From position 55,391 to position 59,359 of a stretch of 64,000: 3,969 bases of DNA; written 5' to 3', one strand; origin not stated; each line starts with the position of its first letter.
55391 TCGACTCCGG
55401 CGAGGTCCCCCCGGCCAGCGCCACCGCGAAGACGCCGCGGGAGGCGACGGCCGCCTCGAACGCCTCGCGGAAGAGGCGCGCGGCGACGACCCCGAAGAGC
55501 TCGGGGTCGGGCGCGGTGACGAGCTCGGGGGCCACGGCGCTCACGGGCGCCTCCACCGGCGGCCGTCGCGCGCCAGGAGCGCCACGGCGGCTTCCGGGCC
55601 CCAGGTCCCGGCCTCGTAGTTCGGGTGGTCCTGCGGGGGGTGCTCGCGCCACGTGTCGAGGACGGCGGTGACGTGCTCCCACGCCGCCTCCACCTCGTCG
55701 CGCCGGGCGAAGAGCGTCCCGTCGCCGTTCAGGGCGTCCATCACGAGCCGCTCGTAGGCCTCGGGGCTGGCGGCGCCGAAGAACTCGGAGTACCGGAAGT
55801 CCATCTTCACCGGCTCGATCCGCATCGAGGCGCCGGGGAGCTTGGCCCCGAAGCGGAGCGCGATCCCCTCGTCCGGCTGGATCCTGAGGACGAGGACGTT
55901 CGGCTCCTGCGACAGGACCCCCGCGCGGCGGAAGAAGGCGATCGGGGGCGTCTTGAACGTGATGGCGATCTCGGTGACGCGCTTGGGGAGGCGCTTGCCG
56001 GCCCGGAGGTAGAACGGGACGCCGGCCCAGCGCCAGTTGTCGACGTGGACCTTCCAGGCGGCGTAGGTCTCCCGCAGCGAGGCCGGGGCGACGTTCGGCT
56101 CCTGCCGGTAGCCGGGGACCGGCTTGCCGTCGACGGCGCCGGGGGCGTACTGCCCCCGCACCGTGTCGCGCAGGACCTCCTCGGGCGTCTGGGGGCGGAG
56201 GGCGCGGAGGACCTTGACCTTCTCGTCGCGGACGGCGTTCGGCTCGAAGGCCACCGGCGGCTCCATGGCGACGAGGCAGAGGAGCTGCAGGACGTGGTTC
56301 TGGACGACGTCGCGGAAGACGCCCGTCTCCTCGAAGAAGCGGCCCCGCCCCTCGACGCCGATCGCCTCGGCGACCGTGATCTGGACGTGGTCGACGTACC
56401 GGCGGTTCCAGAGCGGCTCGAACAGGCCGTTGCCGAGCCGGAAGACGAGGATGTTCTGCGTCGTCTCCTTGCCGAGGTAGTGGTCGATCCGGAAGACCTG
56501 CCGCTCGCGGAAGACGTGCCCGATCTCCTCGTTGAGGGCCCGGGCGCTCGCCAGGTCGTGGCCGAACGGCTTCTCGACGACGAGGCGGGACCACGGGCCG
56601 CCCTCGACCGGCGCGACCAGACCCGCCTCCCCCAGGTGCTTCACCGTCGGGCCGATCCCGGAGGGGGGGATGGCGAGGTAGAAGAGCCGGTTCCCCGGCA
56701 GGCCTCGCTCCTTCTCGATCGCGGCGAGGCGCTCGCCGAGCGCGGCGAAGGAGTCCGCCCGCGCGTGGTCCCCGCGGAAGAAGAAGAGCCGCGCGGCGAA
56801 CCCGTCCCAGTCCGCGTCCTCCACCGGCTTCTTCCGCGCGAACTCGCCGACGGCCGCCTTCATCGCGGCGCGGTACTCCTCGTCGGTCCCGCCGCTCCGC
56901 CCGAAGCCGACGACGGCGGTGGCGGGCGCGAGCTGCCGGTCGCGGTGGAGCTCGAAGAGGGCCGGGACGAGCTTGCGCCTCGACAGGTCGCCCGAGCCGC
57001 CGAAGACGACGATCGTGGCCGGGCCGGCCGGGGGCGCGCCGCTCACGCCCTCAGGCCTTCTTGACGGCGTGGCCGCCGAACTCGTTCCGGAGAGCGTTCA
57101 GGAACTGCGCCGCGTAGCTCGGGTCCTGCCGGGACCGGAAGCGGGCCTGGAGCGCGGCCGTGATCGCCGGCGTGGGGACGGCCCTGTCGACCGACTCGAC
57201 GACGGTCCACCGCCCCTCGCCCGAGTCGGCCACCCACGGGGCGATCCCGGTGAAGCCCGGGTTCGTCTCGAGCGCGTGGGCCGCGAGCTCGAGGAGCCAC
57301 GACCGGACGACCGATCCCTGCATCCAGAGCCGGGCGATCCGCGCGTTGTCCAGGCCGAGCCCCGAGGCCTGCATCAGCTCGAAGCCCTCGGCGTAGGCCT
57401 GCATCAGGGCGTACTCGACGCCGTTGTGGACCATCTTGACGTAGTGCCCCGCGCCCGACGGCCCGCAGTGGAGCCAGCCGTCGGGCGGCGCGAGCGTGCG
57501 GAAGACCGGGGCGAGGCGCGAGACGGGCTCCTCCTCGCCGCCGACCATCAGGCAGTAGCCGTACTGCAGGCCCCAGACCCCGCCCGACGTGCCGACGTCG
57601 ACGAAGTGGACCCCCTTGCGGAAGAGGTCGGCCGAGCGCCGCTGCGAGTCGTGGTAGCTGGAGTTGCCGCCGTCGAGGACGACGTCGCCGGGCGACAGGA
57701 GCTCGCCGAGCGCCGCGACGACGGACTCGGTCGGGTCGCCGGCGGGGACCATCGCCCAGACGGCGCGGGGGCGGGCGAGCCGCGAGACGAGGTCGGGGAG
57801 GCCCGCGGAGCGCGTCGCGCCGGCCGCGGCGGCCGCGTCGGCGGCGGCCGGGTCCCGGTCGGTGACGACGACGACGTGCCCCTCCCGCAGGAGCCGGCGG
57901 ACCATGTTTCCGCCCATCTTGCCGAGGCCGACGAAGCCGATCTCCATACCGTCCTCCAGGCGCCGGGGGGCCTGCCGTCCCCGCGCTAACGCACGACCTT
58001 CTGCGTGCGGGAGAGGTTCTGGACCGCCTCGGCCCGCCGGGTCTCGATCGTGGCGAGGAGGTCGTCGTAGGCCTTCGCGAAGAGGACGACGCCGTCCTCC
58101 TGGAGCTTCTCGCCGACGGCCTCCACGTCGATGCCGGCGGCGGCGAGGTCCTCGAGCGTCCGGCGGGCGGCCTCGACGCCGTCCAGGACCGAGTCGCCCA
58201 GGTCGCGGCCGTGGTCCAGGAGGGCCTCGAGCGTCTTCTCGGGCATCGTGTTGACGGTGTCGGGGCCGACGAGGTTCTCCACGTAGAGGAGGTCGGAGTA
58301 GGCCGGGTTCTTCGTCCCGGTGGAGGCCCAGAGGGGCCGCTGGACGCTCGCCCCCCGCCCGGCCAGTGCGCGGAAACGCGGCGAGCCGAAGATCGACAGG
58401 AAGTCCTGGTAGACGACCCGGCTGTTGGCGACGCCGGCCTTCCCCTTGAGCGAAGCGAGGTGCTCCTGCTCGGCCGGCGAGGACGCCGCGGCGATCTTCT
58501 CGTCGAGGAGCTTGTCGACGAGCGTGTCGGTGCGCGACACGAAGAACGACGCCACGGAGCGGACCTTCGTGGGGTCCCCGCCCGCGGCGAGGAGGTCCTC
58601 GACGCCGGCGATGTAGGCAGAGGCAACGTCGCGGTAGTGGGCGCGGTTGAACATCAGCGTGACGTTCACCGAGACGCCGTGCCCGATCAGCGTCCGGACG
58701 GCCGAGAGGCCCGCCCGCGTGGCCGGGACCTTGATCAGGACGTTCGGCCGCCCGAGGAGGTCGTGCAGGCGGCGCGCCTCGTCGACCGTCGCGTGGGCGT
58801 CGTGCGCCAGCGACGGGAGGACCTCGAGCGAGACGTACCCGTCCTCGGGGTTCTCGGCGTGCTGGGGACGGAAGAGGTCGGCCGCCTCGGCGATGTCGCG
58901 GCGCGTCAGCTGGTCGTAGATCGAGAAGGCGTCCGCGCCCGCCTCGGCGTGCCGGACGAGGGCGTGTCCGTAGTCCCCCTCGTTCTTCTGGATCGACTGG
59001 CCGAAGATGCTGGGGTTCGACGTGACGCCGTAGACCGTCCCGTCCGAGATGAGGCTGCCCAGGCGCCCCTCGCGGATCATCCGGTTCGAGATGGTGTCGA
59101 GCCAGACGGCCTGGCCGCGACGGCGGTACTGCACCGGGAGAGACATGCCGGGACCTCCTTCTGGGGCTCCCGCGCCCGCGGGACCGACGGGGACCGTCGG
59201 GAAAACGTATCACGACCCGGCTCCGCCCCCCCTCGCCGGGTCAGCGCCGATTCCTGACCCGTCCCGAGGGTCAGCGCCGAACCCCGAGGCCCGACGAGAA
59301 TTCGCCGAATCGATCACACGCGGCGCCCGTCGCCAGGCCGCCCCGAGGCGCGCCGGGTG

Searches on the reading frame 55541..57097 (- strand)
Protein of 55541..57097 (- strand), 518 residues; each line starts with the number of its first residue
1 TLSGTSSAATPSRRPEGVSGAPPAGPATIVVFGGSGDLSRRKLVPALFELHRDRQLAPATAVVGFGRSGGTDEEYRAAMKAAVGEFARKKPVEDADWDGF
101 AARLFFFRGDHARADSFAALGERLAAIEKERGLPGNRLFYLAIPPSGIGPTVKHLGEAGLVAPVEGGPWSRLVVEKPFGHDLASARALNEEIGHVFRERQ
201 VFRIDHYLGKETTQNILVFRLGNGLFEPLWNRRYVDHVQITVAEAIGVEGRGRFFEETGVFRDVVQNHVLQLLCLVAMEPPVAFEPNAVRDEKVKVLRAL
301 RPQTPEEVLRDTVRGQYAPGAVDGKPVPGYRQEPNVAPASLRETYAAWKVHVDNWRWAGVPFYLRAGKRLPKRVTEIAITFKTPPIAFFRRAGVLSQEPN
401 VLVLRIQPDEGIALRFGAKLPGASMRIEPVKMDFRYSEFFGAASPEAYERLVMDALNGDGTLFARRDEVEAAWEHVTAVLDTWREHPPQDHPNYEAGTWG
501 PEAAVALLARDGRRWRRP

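Call 42: search_protein_families(library=pfam, proteins=[window:55541-57097:-], max_evalue=0.001)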
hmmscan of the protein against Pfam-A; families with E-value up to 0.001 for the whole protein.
window:55541-57097:- (518 aa): 2 families
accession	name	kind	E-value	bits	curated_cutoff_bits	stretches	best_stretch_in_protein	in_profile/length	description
PF02781.21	G6PD_C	-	2.2e-125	418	27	1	217-516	1-296/296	Glucose-6-phosphate dehydrogenase, C-terminal domain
PF00479.28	G6PD_N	-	7.4e-60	203.2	22.1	1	30-215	1-183/183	Glucose-6-phosphate dehydrogenase, NAD binding domain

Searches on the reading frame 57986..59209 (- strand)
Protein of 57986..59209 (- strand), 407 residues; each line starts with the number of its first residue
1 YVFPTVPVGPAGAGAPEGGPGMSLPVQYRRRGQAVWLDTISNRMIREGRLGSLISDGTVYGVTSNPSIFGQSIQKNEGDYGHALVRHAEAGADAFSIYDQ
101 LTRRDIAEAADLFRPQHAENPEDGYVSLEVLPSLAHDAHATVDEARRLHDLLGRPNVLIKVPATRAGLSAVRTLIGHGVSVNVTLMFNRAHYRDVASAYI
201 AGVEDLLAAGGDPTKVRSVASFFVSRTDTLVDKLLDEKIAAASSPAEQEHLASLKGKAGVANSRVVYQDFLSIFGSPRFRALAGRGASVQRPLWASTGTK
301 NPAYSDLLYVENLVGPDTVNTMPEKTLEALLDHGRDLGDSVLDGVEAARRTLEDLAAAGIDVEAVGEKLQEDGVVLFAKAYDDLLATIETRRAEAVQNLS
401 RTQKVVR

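Call 42: search_protein_families(library=pfam, proteins=[window:57986-59209:-], max_evalue=0.001)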
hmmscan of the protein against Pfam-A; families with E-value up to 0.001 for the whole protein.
window:57986-59209:- (407 aa): 1 family
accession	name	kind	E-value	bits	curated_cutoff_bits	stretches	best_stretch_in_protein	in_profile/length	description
PF00923.25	TAL_FSA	-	1.2e-75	255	27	1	35-388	1-285/285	Transaldolase/Fructose-6-phosphate aldolase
